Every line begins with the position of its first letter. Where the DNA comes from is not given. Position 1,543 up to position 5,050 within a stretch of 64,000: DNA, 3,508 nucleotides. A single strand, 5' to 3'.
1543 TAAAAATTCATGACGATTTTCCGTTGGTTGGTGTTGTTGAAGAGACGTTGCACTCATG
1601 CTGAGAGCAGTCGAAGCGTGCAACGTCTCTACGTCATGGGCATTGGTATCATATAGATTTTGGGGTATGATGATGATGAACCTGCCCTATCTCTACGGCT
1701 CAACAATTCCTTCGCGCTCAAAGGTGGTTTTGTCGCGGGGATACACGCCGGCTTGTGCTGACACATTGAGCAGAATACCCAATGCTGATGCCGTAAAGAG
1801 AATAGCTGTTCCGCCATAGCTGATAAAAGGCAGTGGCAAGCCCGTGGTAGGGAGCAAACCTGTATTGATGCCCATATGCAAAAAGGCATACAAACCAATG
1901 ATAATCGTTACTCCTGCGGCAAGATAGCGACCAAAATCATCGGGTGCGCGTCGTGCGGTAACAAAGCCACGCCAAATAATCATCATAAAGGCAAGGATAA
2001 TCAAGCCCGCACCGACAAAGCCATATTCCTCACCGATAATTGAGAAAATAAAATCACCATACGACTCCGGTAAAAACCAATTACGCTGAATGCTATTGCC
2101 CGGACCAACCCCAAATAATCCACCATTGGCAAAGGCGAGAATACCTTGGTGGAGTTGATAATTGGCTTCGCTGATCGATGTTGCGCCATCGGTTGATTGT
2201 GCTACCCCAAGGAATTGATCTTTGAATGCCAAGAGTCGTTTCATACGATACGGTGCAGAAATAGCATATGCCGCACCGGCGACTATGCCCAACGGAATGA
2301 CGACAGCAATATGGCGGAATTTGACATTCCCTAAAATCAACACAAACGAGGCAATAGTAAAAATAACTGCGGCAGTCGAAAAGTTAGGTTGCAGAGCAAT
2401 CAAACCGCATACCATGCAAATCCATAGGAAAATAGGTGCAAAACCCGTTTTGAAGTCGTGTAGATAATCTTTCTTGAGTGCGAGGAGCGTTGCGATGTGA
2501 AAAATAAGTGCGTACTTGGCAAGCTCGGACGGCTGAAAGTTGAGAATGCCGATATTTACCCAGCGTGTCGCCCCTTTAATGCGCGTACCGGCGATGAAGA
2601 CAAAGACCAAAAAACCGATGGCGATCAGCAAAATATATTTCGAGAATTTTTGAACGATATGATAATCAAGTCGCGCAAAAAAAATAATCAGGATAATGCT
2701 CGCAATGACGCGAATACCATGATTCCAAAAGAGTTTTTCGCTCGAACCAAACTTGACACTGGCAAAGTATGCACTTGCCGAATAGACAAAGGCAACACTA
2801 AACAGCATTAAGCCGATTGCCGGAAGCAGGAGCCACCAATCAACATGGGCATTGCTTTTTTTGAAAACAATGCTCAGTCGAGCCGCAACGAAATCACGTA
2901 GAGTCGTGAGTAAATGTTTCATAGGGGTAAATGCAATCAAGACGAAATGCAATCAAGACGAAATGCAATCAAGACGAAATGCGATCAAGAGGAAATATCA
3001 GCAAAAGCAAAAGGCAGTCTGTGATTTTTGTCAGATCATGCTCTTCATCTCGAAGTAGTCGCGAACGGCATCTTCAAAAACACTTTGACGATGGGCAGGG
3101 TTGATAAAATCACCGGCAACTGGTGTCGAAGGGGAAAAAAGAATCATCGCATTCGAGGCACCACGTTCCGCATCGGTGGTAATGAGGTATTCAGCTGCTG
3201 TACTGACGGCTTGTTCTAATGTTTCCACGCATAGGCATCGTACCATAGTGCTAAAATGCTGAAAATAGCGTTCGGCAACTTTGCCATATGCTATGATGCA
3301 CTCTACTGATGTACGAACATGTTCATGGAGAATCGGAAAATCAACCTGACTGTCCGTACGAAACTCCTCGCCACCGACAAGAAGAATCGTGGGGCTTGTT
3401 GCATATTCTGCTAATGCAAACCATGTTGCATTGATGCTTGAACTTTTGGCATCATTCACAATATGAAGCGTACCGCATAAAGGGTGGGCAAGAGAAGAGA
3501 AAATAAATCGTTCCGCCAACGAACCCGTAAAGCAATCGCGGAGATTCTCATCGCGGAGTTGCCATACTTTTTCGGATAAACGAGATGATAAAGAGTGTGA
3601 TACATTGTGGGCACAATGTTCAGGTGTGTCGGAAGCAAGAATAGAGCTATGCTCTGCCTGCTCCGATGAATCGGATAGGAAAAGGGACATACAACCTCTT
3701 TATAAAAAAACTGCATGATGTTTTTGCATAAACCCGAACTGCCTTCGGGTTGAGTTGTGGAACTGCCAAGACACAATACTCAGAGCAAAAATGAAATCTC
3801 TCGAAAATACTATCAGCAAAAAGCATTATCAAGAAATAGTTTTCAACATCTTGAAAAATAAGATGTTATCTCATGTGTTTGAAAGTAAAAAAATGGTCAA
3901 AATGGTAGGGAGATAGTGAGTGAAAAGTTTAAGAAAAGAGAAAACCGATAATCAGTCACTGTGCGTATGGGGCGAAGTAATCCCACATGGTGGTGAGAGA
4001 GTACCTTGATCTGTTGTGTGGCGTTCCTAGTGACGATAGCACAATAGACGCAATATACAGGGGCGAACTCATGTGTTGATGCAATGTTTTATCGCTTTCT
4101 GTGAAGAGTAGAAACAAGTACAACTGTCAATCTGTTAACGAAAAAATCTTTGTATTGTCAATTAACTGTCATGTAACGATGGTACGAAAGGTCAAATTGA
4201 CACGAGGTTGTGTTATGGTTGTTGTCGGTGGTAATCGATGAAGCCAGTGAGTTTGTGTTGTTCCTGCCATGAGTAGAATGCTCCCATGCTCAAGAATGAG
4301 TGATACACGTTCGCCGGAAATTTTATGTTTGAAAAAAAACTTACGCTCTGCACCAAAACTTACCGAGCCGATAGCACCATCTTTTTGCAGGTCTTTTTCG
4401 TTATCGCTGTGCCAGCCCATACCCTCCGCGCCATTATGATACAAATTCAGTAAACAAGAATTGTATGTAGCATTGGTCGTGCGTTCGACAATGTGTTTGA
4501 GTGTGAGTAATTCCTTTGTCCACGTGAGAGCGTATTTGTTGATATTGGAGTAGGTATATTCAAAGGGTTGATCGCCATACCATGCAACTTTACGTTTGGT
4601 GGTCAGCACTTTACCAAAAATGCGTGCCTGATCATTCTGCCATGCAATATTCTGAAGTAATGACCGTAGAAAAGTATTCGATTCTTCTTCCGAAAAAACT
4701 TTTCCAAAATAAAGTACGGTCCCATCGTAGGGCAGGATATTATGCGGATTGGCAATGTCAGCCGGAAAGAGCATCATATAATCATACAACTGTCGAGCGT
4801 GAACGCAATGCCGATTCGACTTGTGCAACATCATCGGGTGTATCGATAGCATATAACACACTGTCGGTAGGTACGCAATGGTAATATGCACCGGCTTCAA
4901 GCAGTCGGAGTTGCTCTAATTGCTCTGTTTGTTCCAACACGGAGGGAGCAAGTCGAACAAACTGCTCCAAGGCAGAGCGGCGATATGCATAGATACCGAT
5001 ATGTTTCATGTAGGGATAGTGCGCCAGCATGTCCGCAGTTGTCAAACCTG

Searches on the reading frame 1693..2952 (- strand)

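Call 34: search_protein_families(library=pfam, proteins=[window:1693-2952:-], max_evalue=0.00001)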
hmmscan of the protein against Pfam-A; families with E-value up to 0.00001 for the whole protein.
window:1693-2952:- (419 aa): 1 family
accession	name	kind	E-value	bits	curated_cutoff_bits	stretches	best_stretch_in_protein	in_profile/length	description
PF01098.24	FTSW_RODA_SPOVE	-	7.5e-89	298.6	26.4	1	45-400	8-353/356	Cell cycle protein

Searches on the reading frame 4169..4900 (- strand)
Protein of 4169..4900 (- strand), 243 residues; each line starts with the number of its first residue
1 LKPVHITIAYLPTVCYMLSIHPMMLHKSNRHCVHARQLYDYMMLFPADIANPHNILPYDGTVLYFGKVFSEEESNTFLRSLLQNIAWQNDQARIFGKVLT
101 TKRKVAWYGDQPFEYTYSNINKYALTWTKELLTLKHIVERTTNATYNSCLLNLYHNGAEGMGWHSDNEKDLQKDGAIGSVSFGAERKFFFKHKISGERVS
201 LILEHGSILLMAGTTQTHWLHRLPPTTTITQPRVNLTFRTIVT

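Call 59: search_protein_families(library=pfam, proteins=[window:4169-4900:-], max_evalue=0.00001)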
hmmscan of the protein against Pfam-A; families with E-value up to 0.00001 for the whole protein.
window:4169-4900:- (243 aa): 1 family
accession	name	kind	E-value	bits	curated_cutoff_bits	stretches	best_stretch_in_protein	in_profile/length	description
PF13532.12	2OG-FeII_Oxy_2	-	1.5e-33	117.1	31.2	1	62-239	2-194/194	2OG-Fe(II) oxygenase superfamily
